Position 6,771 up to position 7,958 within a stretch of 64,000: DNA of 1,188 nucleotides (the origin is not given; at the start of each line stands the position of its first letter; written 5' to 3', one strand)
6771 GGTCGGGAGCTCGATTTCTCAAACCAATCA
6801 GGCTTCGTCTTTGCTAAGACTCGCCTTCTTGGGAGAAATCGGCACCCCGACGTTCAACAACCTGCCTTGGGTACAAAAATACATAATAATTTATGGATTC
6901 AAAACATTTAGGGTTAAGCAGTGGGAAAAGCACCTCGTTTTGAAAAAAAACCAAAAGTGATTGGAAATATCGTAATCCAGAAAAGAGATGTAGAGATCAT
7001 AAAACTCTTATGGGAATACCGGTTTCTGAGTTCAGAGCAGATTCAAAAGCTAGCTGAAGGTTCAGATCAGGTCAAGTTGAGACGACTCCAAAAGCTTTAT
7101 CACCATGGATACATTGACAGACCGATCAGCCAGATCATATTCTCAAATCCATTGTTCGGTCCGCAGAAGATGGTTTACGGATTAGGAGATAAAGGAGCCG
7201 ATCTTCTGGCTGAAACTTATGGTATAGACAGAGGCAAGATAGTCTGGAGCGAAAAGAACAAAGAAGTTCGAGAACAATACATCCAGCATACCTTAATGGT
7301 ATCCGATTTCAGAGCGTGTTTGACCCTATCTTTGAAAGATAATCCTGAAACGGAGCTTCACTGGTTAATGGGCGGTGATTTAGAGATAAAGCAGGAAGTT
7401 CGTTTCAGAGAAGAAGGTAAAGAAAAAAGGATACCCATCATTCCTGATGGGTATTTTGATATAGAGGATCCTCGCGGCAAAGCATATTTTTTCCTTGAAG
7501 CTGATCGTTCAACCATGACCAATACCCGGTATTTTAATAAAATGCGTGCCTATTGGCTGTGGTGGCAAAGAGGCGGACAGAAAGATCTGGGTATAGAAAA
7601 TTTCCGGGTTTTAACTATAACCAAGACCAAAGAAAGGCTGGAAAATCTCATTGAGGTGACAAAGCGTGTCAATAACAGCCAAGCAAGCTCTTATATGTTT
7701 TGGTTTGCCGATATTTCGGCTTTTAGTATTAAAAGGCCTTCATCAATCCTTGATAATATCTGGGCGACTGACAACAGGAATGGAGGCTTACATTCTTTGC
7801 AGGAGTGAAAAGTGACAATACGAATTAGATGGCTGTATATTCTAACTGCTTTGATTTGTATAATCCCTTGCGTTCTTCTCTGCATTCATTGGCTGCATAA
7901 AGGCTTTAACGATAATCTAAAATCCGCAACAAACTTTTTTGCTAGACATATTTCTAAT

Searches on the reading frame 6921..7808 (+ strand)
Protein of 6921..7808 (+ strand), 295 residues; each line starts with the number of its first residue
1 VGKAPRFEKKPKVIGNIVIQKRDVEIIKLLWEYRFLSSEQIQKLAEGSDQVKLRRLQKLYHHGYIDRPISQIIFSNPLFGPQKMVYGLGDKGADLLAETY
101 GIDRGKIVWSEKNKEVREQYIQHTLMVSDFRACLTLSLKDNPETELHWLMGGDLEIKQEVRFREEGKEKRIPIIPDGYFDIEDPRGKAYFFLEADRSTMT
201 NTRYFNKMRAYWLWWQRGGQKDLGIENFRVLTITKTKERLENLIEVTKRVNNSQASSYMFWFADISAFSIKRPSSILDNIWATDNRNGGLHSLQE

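Call 8: search_protein_families(library=pfam, proteins=[window:6921-7808:+], max_evalue=0.01)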
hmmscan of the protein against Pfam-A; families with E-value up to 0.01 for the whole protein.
window:6921-7808:+ (295 aa): 1 family
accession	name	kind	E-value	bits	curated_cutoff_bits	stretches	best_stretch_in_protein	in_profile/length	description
PF13814.12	Replic_Relax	-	2.4e-22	80.4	25.3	1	28-218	2-179/191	Replication-relaxation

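Call 11: find_encoding_contigs(protein=window:6921-7808:+, flank=3000, max_places=10)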
Protein window:6921-7808:+ (295 aa): 2 contigs read that carry it; 2 places shown.
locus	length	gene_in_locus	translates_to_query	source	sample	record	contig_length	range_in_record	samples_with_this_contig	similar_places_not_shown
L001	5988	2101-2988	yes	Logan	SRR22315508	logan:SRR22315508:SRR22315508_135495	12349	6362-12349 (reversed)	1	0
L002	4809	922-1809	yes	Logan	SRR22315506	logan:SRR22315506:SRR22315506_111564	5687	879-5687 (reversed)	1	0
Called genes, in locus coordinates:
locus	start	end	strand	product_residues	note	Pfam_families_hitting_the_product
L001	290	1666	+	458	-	PF10134:RPA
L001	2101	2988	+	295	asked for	PF13814:Replic_Relax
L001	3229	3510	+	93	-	-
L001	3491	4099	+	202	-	-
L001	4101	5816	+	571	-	PF01935:DUF87 (faint), PF02534:T4SS-DNA_transf (weak), PF10412:TrwB_AAD_bind (faint)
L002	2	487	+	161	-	?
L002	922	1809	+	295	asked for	PF13814:Replic_Relax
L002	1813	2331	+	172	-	-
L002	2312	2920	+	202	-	-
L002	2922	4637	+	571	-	PF01935:DUF87 (faint), PF02534:T4SS-DNA_transf (weak), PF10412:TrwB_AAD_bind (faint)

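Call 12: find_homologous_proteins(query=window:6921-7808:+)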
Query window:6921-7808:+ (295 aa): 185 proteins with E <= 0.001 among 776 candidates; the best 120 are listed.
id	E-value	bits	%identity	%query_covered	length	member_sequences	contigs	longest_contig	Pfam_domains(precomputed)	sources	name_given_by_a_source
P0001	1.6e-180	617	90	99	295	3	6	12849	PF13814.13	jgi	jgi:hypothetical protein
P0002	1.2e-173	594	87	100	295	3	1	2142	PF13814.13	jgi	jgi:hypothetical protein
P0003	3.1e-148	511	75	100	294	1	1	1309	PF13814.13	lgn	-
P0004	7.7e-144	496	76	96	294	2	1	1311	PF13814.13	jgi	-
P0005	1.0e-143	496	74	96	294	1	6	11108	PF13814.13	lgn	-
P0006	3.1e-140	485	73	99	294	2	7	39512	PF13814.13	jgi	jgi:hypothetical protein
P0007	1.6e-139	482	83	84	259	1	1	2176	PF13814.13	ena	-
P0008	7.9e-136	470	70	96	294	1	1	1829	PF13814.13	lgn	-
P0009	1.6e-133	463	68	100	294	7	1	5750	PF13814.13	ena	-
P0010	1.7e-133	462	67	100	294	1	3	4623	PF13814.13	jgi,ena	-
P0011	6.7e-132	457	69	96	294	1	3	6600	PF13814.13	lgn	-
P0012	4.4e-127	441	64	96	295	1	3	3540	PF13814.13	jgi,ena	-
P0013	2.2e-123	429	67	96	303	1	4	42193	PF13814.13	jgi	-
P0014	1.0e-121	424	63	100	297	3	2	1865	PF13814.13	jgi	-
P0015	2.9e-120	419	62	100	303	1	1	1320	PF13814.13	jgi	jgi:hypothetical protein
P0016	6.1e-118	411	72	83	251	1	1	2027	PF13814.13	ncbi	ncbi:MAG: hypothetical protein EHM20_10045, partial [Alphaproteobacteria bacterium]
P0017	8.0e-117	408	61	99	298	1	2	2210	PF13814.13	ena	-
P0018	2.7e-115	403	63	95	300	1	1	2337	PF13814.13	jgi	-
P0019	1.1e-112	394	60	100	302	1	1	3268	PF13814.13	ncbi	-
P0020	2.3e-112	393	58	100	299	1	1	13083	PF13814.13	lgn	-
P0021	1.1e-111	391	58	95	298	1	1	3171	PF13814.13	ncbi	ncbi:MAG: replication-relaxation family protein [Candidatus Bathyarchaeia archaeon]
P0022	2.7e-111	390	59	96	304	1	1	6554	PF13814.13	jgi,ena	-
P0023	1.5e-110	387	58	99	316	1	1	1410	PF13814.13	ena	-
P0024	4.7e-109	382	59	95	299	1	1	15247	PF13814.13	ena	-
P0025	4.1e-108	379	57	97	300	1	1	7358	PF13814.13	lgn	-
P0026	5.4e-108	379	57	99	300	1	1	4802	PF13814.13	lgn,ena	-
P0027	2.6e-106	373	57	100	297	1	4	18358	PF13814.13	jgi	-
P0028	7.5e-106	372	56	100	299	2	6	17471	PF13814.13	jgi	-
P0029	9.4e-106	371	57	96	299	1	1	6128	PF13814.13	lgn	-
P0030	7.6e-104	365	55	99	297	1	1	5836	PF13814.13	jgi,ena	-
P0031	2.3e-103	364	57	95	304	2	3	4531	PF13814.13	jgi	-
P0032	2.5e-103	363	55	99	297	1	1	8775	PF13814.13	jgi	-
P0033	8.2e-103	362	58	96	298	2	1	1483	PF13814.13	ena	-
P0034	1.3e-102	361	56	99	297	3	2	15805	PF13814.13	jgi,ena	-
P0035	2.3e-102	360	53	99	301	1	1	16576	PF13814.13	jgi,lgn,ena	-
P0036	3.1e-102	360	54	99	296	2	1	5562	PF13814.13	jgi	-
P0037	1.6e-101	357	55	98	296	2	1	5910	PF13814.13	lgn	-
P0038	1.1e-100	355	54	99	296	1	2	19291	PF13814.13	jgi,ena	-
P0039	2.1e-100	354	55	99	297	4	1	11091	PF13814.13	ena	-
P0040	6.9e-99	349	54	99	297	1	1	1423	PF13814.13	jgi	-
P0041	1.3e-98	348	54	99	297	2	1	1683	PF13814.13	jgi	-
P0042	2.0e-98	347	53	99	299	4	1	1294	PF13814.13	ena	-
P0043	4.3e-98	346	54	95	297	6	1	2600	PF13814.13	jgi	-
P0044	4.6e-98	346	53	99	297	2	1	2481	PF13814.13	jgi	-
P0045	6.1e-98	346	52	99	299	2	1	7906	PF13814.13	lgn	-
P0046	1.7e-97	344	72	70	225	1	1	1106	PF13814.13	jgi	-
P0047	2.5e-97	344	53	99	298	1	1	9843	PF13814.13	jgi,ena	-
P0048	2.7e-97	344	52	99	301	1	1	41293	PF13814.13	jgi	-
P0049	3.1e-97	343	53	99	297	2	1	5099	PF13814.13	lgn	-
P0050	8.2e-97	342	52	99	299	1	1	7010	PF13814.13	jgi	jgi:hypothetical protein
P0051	8.7e-97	342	53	99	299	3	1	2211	PF13814.13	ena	-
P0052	5.7e-96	339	52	99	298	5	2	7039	PF13814.13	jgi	-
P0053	5.9e-96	339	52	96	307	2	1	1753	PF13814.13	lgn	-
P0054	6.8e-96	339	52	99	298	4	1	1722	PF13814.13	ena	-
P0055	9.0e-96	339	54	99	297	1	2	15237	PF13814.13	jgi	-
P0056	7.9e-95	336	54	95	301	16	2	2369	PF13814.13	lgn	-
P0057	4.8e-94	333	52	99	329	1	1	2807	PF13814.13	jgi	jgi:hypothetical protein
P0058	5.8e-94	333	52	100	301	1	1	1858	PF13814.13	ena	-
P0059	1.4e-93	331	54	99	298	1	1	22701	PF13814.13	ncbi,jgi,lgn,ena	ncbi:hypothetical protein ES702_01111 [subsurface metagenome]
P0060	1.5e-93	331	53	99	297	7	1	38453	PF13814.13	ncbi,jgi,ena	ncbi:hypothetical protein ES702_02351 [subsurface metagenome]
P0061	2.2e-93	331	53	99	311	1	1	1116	PF13814.13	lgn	-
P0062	3.0e-93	330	53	99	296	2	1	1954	PF13814.13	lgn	-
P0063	1.3e-92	328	52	99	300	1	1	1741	PF13814.13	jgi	-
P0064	1.3e-92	328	52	99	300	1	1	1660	PF13814.13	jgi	-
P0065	5.6e-91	323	49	99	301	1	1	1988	PF13814.13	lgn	-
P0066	6.1e-90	319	52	99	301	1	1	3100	PF13814.13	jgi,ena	-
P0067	9.2e-90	319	49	99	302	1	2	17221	PF13814.13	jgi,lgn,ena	-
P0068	1.6e-89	318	51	98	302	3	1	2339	PF13814.13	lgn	-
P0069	4.7e-89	317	49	99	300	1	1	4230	PF13814.13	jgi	-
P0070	8.7e-89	316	50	100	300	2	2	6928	PF13814.13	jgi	jgi:hypothetical protein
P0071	4.4e-88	313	50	95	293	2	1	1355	PF13814.13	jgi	-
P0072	5.5e-88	313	50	96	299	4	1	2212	PF13814.13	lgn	-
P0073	6.1e-88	313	57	82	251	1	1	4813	PF13814.13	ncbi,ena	-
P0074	2.9e-87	311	51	95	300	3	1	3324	PF13814.13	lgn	-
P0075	3.4e-87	310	49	99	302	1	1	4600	PF13814.13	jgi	-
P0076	1.9e-86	308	49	96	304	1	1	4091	PF13814.13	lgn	-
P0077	4.2e-86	307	51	95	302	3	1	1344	PF13814.13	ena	-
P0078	8.8e-86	306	49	99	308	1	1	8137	PF13814.13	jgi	-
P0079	2.2e-85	305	50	98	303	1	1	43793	PF13814.13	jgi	jgi:hypothetical protein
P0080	2.8e-85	304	49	99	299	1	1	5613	PF13814.13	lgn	-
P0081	1.8e-83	298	50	99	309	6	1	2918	PF13814.13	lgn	-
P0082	2.6e-83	298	51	95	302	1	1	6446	PF13814.13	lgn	-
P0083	1.5e-80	289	48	99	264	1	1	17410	PF13814.13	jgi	-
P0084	2.6e-80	288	47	94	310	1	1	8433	PF13814.13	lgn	-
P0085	1.7e-76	275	45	95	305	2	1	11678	PF13814.13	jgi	-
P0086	9.1e-76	273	57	72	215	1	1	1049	PF13814.13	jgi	jgi:hypothetical protein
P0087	1.9e-75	272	50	94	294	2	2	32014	PF13814.13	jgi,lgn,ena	-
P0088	2.3e-75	272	48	99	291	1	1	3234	PF13814.13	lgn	-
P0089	4.6e-74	267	47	95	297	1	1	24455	PF13814.13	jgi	jgi:hypothetical protein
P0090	1.5e-73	266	48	99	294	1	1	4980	PF13814.13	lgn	-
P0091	1.1e-72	263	48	91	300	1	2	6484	PF13814.13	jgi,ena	-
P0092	5.0e-72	261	46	99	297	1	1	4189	PF13814.13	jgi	-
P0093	5.2e-72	261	46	94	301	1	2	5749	PF13814.13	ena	-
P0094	6.7e-72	260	48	99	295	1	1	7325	PF13814.13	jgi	-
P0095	9.6e-72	260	44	96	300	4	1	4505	PF13814.13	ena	-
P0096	1.8e-71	259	46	93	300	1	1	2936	PF13814.13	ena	-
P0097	4.3e-71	258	48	97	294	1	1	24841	PF13814.13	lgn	-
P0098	5.7e-71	257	45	99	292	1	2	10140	PF13814.13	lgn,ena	-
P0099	6.0e-71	257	46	91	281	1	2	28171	PF13814.13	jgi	-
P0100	3.2e-70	255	47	99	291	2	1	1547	PF13814.13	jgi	jgi:DNA-binding HxlR family transcriptional regulator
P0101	1.4e-69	253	46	99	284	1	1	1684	PF13814.13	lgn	-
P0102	3.2e-69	251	57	72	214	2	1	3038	PF13814.13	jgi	-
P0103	5.5e-68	247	47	90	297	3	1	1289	PF13814.13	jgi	jgi:hypothetical protein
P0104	1.1e-67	246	45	98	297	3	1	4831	PF13814.13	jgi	jgi:Replication-relaxation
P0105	2.4e-67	245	48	90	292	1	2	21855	PF13814.13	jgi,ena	jgi:hypothetical protein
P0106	7.0e-66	241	44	99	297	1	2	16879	PF13814.13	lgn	-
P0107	9.7e-66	240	46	95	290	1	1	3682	PF13814.13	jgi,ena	-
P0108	2.0e-65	239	53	72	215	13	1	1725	PF13814.13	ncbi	-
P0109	5.0e-65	238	44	98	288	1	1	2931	PF13814.13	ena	-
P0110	5.3e-65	238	47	94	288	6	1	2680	PF13814.13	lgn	-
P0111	7.1e-65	237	44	99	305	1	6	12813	PF13814.13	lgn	-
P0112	1.5e-64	236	44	95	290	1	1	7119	PF13814.13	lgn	-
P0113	2.3e-64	236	46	98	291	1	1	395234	PF13814.13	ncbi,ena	-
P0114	3.5e-64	235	57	63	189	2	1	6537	PF13814.13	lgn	-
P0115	4.5e-64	235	41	99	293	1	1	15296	PF13814.13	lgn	-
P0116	7.3e-64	234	42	94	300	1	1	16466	PF13814.13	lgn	-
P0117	1.6e-62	230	46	87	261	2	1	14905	PF13814.13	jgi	jgi:hypothetical protein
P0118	9.9e-62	227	44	98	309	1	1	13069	PF13814.13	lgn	-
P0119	1.4e-61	226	42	99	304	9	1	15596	PF13814.13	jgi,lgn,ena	-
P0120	3.6e-61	225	43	95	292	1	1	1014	PF13814.13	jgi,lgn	-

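Call 15: find_related_loci(query=A2, collection=metagenome_contigs, flank=3000)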
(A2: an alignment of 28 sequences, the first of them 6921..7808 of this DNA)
Query A2 (295 aa) in metagenome_contigs; peptide patterns used: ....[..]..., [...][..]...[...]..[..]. (x = any residue, [..] = any of these).
513 stretches matched a pattern; 384 encode a relative of the query (tblastn E <= 1e-3); the best 80 are kept; 80 distinct loci.
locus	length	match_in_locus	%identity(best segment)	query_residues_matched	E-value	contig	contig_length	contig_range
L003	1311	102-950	76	1-283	4e-162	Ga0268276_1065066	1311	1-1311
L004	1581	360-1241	67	1-295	3e-149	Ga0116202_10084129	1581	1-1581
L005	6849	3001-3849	68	1-283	2e-137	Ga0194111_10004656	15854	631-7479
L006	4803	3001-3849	68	1-283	2e-138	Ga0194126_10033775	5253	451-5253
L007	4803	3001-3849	68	1-283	6e-138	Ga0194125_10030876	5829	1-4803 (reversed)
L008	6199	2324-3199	68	3-294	5e-137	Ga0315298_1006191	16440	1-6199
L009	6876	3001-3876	68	3-294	6e-137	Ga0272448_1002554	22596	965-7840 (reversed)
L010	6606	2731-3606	68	3-294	5e-137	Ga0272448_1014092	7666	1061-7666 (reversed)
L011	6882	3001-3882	67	1-294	3e-136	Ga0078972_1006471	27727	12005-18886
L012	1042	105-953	64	1-283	2e-144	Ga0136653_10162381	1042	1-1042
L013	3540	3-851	64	1-283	7e-135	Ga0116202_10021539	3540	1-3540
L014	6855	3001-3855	67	1-283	6e-128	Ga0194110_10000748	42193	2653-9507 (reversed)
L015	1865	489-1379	63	1-295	4e-135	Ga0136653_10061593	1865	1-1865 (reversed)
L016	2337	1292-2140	63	3-283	5e-127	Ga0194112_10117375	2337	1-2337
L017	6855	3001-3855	67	1-283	6e-128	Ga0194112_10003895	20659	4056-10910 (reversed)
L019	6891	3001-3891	56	1-295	2e-111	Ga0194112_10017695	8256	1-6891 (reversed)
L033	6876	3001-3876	54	3-295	5e-98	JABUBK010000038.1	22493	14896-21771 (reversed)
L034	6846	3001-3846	55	3-283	7e-98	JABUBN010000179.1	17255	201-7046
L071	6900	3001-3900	42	3-295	7e-67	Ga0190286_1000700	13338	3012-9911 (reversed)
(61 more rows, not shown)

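Call 16: find_related_loci(query=A2, collection=genome_contigs, flank=3000)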
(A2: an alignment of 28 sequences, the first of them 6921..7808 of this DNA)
Query A2 (295 aa) in genome_contigs; peptide patterns used: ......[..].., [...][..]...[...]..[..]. (x = any residue, [..] = any of these).
81 stretches matched a pattern; 50 encode a relative of the query (tblastn E <= 1e-3); 50 distinct loci.
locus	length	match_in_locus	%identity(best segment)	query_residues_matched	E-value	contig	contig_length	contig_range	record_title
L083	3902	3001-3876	67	3-294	5e-137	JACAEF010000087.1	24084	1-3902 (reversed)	MAG: Rhodocyclaceae bacterium isolate L.E.AP.42 k119_1693337, whole genome shotgun sequence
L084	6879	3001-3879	52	3-295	6e-100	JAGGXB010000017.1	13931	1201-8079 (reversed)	MAG: Thermoproteales archaeon isolate AUK141 PB_MBMC_095_c_000000000210, whole genome shotgun sequence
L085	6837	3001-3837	46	6-293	4e-69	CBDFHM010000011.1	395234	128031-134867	MAG: Dehalococcoidia bacterium isolate 50d174fe-4397-490d-ac01-47ab85389e19 genome assembly, contig: contig_11, whole ge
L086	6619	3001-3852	43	5-295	6e-67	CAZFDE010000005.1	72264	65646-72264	MAG TPA_asm: uncultured Pirellulales bacterium isolate SRP141376_co4_307 genome assembly, contig: NODE_639_length_72264_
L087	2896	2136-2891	43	6-263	4e-67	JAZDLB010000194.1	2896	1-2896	MAG: Candidatus Zixiibacteriota bacterium isolate MEGAHIT-group-0.565 k141_2568194, whole genome shotgun sequence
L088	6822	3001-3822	36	17-293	3e-57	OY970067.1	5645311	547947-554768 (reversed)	MAG: uncultured candidate division NC10 bacterium isolate MFD01231.bin.c.1 genome assembly, chromosome: 1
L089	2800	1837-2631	41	19-295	5e-55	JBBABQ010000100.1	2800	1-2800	MAG: Candidatus Paceibacterota bacterium isolate SO_2017_LW1_25 NODE_48955_length_2800_cov_0.858960_LW64-88_2017, whole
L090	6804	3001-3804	39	3-281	9e-55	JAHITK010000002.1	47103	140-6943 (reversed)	MAG: Patescibacteria group bacterium isolate MM_PC_MetaG.mb.211 MM_PC_MetaG.mb.211_k141_12206, whole genome shotgun sequ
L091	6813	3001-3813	39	9-295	2e-54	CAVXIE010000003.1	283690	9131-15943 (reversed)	MAG: Candidatus Staskawiczbacteria bacterium isolate MFD03044.bin.2.105 genome assembly, contig: contig_49098, whole gen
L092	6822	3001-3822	37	3-283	2e-53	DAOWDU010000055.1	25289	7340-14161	MAG TPA_asm: bacterium isolate CSMAG_1921 CSMAG_1921_k141_1358289_length_25289_cov_27.9678, whole genome shotgun sequenc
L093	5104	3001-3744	41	23-281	2e-53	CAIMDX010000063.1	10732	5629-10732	uncultured bacterium isolate AM_bin-0091 genome assembly, contig: bin-0091:63/81, whole genome shotgun sequence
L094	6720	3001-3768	41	10-281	4e-53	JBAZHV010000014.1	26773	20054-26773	MAG: Candidatus Paceibacterota bacterium isolate SO_2017_LW3_79 NODE_4491_length_26773_cov_8.413721_LW162_2017, whole ge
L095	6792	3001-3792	40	17-295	5e-53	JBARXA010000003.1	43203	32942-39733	MAG: Candidatus Humimicrobiia bacterium isolate MFD12922_ilm_asm_bin4 k127_142197, whole genome shotgun sequence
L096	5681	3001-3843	37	3-295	4e-53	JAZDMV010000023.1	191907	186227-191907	MAG: bacterium isolate MEGAHIT-group-0.677 k141_13355337, whole genome shotgun sequence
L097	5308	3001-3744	41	23-281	7e-53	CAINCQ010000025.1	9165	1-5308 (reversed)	uncultured bacterium isolate AM-2014-D8_bin-0821 genome assembly, contig: bin-0821:25/42, whole genome shotgun sequence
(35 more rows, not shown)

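Call 40: search_dna_similar(query=window:6921-7808:+, collection=plasmids, mode=protein, max_evalue=0.001, max_rows=30)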
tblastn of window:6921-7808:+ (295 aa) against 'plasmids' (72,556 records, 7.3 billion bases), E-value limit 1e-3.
Records with a match: 5; places in all: 5; records where one place covers at least 80% of the query: 2.
Best place of each record, by identity: <60% 5.
By first word of the organism name: Bradyrhizobium 1; Methylomagnum 1; Herpetosiphon 1; Streptomyces 1; Paenibacillus 1.
By predicted mobility (MOB-suite, as given by PLSDB): non-mobilizable 4; conjugative 1.
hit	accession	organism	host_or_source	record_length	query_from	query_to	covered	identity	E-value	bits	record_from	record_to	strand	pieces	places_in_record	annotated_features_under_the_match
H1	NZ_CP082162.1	Bradyrhizobium sp. 195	Acmispon strigosus,cell culture,root ...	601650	30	263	71%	33.8%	9e-18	116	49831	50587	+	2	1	hypothetical protein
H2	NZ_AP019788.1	Methylomagnum ishizawai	-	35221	3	266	89%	23.9%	8e-8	61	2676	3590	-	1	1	replication-relaxation family protein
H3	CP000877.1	Herpetosiphon aurantiacus DSM 785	-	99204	16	260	83%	24.9%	1e-9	66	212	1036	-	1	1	hypothetical protein (x2)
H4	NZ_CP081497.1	Streptomyces sp. BHT-5-2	whole organism,plant soil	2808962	19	211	65%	28.4%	7e-4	49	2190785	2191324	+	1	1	none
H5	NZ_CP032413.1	Paenibacillus lautus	single colony,Tattoo ink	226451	14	105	31%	38.5%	7e-4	49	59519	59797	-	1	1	replication-relaxation family protein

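Call 69: search_protein_families(library=pfam, proteins=[L005:1184-2617:+, L019:1035-2516:+, L071:984-2141:+, L087:745-1695:+, L034:6-1649:+, L034:1729-2124:+, L034:2588-2842:+, L084:2593-2973:+, L033:539-1435:+, L014:1221-2507:+], max_evalue=0.01)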
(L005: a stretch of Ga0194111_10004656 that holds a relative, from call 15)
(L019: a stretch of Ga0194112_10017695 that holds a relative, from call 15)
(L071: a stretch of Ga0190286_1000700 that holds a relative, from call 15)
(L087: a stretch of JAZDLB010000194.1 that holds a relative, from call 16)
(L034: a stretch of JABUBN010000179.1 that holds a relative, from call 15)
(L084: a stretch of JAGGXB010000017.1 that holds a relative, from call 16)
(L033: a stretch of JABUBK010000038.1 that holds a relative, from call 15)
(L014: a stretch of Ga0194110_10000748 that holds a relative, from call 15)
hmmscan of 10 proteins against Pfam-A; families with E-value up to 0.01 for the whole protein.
L005:1184-2617:+ (477 aa): 2 families
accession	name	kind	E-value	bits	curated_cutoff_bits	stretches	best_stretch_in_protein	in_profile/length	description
PF13730.12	HTH_36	-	2.1e-05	24.7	25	1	182-226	14-55/55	Helix-turn-helix domain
PF04492.19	Phage_rep_O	-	0.0077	17.2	28.7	0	150-227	3-80/95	Bacteriophage replication protein O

L019:1035-2516:+ (493 aa): 0 families

L071:984-2141:+ (385 aa): 1 family
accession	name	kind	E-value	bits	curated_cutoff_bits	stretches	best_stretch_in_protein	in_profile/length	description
PF10134.15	RPA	-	9.2e-06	25.8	27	1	23-221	3-179/228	Replication initiator protein A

L087:745-1695:+ (316 aa): 1 family
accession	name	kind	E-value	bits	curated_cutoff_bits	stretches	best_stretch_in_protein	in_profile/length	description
PF13730.12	HTH_36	-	0.00028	21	25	1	70-106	12-47/55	Helix-turn-helix domain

L034:6-1649:+ (547 aa): 1 family
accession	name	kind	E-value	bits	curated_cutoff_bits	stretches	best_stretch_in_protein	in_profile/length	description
PF10134.15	RPA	-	1.4e-10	41.6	27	1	58-255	3-179/228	Replication initiator protein A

L034:1729-2124:+ (131 aa): 0 families

L034:2588-2842:+ (84 aa): 0 families

L084:2593-2973:+ (126 aa): 1 family
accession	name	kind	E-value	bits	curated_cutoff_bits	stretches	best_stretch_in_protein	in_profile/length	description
PF09656.15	PGPGW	-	0.0046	16.9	23.3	1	8-32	20-44/53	Putative transmembrane protein (PGPGW)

L033:539-1435:+ (298 aa): 0 families

L014:1221-2507:+ (428 aa): 1 family
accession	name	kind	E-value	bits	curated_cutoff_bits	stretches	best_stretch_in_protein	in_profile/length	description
PF07042.17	TrfA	-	0.0051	16.4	22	1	130-208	109-180/282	TrfA protein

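Call 71: search_protein_families(library=ncbifam, proteins=[window:6921-7808:+], max_evalue=0.01)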
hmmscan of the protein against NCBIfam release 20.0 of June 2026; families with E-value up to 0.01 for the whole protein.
window:6921-7808:+ (295 aa): 0 families

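Call 72: search_solved_structures(query=A2, max_evalue=1)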
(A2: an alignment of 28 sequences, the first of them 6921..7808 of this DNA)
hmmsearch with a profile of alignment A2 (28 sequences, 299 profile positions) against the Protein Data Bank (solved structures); distinct sequences matched with E-value up to 1: 5.
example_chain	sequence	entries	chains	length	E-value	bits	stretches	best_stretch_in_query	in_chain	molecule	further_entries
1sd6_A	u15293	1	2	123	0.051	15.9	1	19-83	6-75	Methicillin resistance regulatory protein mecI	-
1okr_A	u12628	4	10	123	0.051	15.9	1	19-83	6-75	METHICILLIN RESISTANCE REGULATORY PROTEIN MECI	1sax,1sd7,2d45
4nsy_A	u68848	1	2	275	0.6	12.3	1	186-221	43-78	Lysyl endopeptidase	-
4nsv_A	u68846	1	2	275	0.63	12.3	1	186-221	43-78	Lysyl endopeptidase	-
1sfx_A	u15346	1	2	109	0.83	11.9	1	15-80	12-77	Conserved hypothetical protein AF2008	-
